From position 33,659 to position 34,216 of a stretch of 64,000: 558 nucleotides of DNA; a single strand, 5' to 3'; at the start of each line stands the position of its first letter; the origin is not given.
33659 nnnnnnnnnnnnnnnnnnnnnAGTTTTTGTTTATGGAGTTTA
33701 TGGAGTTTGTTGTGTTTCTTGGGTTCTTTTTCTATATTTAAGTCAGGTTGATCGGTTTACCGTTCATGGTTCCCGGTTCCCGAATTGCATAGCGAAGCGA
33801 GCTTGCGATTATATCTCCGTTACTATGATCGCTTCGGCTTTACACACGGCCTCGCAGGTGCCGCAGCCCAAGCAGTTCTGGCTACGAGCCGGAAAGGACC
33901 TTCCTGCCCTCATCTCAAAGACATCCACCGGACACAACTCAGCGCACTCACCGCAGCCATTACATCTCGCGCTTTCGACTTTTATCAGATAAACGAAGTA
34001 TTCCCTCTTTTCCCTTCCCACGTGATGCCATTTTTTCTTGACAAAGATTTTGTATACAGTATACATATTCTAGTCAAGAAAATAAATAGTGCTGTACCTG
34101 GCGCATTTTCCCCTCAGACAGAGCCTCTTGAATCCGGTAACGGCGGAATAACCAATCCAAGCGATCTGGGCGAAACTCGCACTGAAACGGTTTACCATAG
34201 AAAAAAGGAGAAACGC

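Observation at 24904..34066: OYE-type CoA-ester reductase facing a soluble Hdr/Nfn-like flavoprotein module that lacks any HdrB/CCG or membrane subunit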

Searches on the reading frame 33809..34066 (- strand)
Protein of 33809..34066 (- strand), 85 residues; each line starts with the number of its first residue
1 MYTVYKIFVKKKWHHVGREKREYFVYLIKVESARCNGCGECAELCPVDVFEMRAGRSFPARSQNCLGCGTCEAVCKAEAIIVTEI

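Call 4: search_protein_families(library=pfam, proteins=[window:33809-34066:-])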
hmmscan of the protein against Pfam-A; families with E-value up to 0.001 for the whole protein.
window:33809-34066:- (85 aa): 15 families
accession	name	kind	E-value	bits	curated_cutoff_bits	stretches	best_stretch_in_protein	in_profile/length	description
PF12838.12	Fer4_7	-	1e-11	45.6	27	2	34-79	1-52/52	4Fe-4S dicluster domain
PF12837.12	Fer4_6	-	1.3e-10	41.1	25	2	28-50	2-24/24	4Fe-4S binding domain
PF00037.32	Fer4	-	4.1e-10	39.5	21.1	1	29-50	2-23/24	4Fe-4S binding domain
PF14697.11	Fer4_21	-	7.6e-10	39.2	35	2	30-80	3-57/59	4Fe-4S dicluster domain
PF13187.11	Fer4_9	-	8.9e-10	38.9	27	1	34-80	1-52/52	4Fe-4S dicluster domain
PF25160.1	LdpA_Fe-S-bd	-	3.6e-08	33.5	27.6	1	29-53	22-46/49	LdpA Fe-S cluster-binding domain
PF12797.12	Fer4_2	-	8.5e-08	32.1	24.5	1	28-47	3-22/22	4Fe-4S binding domain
PF13237.11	Fer4_10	-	1.3e-07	31.8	25.5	1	28-75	2-52/53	4Fe-4S dicluster domain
PF13183.11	Fer4_8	-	3.2e-07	31.2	27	0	28-49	47-68/68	4Fe-4S dicluster domain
PF17179.9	Fer4_22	-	1.8e-05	25.9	27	0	19-48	67-94/95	4Fe-4S dicluster domain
PF12800.12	Fer4_4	-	2.1e-05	24.9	24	0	33-47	2-16/17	4Fe-4S binding domain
PF12798.12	Fer4_3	-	5.8e-05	24.1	27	0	35-48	1-14/15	4Fe-4S binding domain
PF13484.11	Fer4_16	-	0.00031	21.9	30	0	34-53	1-20/66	4Fe-4S double cluster binding domain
PF13534.11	Fer4_17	-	0.00094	20.1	22.2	0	31-49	42-60/61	4Fe-4S dicluster domain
PF13370.11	Fer4_13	-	0.00098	20.2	24.5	0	30-55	1-25/58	4Fe-4S single cluster domain of Ferredoxin I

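Call 42: search_protein_families(library=ncbifam, proteins=[window:33809-34066:-], max_evalue=0.01)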
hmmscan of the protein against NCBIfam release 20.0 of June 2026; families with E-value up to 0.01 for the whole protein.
window:33809-34066:- (85 aa): 79 families (the best 25 are shown)
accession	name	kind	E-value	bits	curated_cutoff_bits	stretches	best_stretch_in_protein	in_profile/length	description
NF040864.1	HgcB_ferredoxin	equivalog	2.9e-12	46.3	99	1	28-83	9-64/93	mercury methylation ferredoxin HgcB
NF043039.1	HgcAB_like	equivalog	4.8e-11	42.8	285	1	25-80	292-349/350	HgcAB-like fusion protein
TIGR04395.1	cutC_activ_rSAM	equivalog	9.6e-10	38.2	360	1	29-82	50-105/309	choline TMA-lyase-activating enzyme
TIGR02700.1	flavo_MJ0208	hypoth_equivalog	9.4e-09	34.9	251.35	1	29-81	144-195/234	dihydromethanopterin reductase (acceptor)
NF040770.1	hetero_SS_HdrA2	exception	2.7e-08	32.4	1100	1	28-83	572-626/777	CoB-CoM heterodisulfide reductase HdrA2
TIGR02179.1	PorD_KorD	subfamily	4.9e-08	33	60.05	2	31-82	23-74/78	2-oxoacid:acceptor oxidoreductase, delta subunit, pyruvate/2-ketoisovalerate family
TIGR01971.1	NuoI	subfamily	1e-07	31.6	113.05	1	19-52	67-100/121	NADH-quinone oxidoreductase, chain I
NF038196.1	ferrodoxin_EFR1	subfamily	1.2e-07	32.1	75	1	29-81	181-230/242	EFR1 family ferrodoxin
NF042987.1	OGOR_delta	exception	2.9e-07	30.5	125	1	25-82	23-87/89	2-oxoglutarate ferredoxin oxidoreductase subunit delta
NF045874.1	Vhu_polyferre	exception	4.4e-07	29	600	1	19-81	182-244/381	F420-non-reducing hydrogenase associated-polyferredoxin VhuB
TIGR02163.1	napH_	subfamily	4.8e-07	29.6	213.05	1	28-81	195-252/255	NapH/MauN family ferredoxin-type protein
TIGR02936.1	fdxN_nitrog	equivalog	5e-07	29.8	80.55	1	21-54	8-42/91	ferredoxin III, nif-specific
NF043069.1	T4HPD_activ_SAM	equivalog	7.3e-07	28.8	425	1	26-79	44-96/299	trans-4-hydroxy-L-proline dehydratase activase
NF005503.0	PRK07118.1-2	equivalog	1.6e-06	27.6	252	2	27-56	161-190/292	RnfABCDGE type electron transport complex subunit B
NF058577.1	FdxA_fam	equivalog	2.4e-06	27.6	65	1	33-79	7-52/52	4Fe-4S ferredoxin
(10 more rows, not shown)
